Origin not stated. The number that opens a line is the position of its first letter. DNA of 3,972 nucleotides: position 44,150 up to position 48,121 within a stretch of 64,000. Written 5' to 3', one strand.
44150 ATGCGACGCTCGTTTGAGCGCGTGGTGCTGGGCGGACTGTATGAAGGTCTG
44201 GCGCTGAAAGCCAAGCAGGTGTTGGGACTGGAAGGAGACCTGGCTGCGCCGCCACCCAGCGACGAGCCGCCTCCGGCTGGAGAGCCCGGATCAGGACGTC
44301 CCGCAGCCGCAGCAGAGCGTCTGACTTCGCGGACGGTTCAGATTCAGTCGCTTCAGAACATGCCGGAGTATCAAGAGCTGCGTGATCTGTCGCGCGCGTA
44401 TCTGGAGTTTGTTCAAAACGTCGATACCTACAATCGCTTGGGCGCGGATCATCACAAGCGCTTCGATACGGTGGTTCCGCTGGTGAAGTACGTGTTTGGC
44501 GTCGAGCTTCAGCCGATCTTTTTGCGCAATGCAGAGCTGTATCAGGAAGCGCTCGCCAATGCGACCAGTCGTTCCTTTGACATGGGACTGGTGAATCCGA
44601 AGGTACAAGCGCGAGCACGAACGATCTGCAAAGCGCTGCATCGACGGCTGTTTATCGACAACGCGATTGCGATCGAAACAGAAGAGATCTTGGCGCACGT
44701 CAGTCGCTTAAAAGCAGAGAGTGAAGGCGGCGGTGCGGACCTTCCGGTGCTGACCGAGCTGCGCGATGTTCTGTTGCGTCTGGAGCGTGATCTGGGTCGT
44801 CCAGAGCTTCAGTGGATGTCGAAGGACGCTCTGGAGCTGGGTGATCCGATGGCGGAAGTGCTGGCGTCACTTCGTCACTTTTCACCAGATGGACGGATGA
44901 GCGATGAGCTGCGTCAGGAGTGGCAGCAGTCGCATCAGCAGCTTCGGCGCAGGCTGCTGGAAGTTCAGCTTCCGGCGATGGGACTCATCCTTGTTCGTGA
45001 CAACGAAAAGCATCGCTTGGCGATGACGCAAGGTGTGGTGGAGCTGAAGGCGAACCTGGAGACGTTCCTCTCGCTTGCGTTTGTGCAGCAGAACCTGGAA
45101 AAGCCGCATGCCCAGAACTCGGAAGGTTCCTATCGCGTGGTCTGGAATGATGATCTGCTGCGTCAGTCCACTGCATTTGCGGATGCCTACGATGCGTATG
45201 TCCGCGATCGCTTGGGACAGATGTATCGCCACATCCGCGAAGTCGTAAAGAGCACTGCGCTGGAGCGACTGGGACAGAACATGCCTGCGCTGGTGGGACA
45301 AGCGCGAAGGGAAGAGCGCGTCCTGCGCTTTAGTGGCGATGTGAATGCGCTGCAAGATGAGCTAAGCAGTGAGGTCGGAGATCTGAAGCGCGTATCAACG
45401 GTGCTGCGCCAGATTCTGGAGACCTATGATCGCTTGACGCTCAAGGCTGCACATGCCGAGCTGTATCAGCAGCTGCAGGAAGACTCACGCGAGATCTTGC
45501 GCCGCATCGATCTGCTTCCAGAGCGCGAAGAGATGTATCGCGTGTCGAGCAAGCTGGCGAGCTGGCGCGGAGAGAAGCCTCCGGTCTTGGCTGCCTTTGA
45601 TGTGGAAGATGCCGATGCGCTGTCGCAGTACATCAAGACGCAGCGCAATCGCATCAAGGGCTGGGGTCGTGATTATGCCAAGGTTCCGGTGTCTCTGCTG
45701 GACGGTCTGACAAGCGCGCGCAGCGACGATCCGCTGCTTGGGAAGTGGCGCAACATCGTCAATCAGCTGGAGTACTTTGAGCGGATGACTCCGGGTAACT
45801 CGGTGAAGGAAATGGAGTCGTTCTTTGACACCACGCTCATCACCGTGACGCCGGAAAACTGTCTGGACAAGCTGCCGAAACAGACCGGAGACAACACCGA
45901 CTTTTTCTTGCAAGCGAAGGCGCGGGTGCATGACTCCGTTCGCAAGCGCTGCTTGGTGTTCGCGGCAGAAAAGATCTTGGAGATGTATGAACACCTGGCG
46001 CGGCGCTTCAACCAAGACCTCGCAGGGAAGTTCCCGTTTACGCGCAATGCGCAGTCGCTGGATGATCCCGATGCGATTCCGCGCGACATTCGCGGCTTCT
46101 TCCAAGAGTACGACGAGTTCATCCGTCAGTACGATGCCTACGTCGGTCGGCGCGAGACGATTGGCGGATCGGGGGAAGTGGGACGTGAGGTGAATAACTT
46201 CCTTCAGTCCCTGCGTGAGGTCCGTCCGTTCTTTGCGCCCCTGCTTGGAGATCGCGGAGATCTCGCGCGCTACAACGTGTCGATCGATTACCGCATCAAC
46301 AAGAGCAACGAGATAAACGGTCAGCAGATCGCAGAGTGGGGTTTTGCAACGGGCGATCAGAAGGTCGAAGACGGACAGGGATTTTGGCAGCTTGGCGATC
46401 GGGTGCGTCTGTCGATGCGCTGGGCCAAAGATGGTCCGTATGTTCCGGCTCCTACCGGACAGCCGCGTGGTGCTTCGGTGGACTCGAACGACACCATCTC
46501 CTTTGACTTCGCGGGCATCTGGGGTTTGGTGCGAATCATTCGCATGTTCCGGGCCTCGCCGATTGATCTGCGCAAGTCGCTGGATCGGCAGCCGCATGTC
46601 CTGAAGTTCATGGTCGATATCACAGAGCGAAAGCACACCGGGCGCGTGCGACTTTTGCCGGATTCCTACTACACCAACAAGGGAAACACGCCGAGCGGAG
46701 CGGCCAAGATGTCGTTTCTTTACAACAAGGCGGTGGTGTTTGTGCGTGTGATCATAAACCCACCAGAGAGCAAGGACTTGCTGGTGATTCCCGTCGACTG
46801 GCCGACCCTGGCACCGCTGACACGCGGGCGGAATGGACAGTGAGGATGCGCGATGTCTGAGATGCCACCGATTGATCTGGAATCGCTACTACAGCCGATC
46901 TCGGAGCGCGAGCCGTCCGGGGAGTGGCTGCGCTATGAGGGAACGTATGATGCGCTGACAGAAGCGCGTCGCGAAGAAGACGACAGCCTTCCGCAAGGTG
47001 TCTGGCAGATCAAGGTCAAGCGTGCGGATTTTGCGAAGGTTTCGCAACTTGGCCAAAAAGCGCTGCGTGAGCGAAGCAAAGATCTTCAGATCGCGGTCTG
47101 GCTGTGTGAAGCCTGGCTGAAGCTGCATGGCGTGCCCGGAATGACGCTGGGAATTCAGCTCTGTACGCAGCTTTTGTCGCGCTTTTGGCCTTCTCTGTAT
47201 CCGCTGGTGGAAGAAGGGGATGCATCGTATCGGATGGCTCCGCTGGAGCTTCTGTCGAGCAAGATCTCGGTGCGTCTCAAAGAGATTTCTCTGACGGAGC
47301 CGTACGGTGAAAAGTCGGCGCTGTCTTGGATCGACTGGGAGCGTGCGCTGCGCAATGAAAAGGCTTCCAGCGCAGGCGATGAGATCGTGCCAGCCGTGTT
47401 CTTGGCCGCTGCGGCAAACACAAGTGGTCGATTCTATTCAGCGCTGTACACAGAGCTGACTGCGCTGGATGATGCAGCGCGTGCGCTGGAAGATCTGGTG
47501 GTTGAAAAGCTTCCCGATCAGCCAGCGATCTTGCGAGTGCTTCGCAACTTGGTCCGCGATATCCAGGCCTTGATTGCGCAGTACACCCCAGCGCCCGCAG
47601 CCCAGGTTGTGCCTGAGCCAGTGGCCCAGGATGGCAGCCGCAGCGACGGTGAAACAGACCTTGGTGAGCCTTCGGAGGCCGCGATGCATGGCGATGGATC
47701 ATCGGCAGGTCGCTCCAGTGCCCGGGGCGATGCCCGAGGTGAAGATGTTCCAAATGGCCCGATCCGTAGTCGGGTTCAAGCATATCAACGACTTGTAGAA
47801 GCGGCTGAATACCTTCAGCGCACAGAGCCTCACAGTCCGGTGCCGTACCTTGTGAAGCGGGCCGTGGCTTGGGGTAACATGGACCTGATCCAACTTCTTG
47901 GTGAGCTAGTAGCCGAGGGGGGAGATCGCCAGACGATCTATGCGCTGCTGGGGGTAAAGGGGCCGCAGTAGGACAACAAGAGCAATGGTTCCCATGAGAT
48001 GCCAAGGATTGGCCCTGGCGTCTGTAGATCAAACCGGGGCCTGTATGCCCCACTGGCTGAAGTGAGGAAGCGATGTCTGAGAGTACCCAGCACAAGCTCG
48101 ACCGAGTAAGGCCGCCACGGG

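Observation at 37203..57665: Near-complete T6SS locus (tssJKL-M-ABC-hcp-EFG-vgrG-PAAR-like) with no clpV/tssH anywhere in the 64-kb window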

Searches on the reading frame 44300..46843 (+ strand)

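Call 27: search_protein_families(library=pfam, max_evalue=5, proteins=[window:44300-46843:+])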
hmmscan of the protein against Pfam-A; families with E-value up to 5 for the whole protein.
window:44300-46843:+ (847 aa): 2 families
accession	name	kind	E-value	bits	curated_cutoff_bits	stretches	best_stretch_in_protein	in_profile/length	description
PF05258.17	DciA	-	0.07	13.8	24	1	333-403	7-75/89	Dna[CI] antecedent, DciA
PF10673.14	DUF2487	-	0.16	12.4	25.8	1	759-797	27-65/142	Protein of unknown function (DUF2487)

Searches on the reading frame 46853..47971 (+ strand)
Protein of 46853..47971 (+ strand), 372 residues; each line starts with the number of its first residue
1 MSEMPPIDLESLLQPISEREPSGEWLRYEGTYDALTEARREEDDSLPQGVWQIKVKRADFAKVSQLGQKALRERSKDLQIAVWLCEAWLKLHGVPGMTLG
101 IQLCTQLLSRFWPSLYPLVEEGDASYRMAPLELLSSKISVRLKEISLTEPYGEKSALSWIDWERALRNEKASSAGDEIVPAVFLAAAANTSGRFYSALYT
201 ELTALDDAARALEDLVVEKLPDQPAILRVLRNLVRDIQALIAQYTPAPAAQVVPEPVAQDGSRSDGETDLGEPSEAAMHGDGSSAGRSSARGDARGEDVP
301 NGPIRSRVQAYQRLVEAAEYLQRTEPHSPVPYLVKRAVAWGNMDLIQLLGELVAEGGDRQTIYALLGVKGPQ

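Call 3: search_protein_families(library=pfam, proteins=[window:46853-47971:+])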
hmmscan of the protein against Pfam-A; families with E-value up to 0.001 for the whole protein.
window:46853-47971:+ (372 aa): 1 family
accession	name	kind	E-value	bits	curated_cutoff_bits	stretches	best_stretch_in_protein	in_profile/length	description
PF06812.17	ImpA_N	-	2.8e-34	118.2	26.9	1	13-134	1-117/119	ImpA, N-terminal, type VI secretion system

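Call 10: search_protein_families(library=ncbifam, max_evalue=0.01, proteins=[window:46853-47971:+])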
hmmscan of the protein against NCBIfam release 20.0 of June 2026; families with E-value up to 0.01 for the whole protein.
window:46853-47971:+ (372 aa): 3 families
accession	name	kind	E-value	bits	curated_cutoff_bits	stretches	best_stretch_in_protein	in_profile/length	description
TIGR03363.1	VI_chp_8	equivalog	1.2e-82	278.4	160.85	1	7-367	1-353/353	type VI secretion system protein TssA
TIGR03362.1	VI_chp_7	equivalog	6e-18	65.1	230.1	1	10-144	3-125/476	type VI secretion system protein TssA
NF041244.1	IglI_fam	subfamily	0.0015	18.5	100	1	55-250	8-163/290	type VI secretion system protein IglI family protein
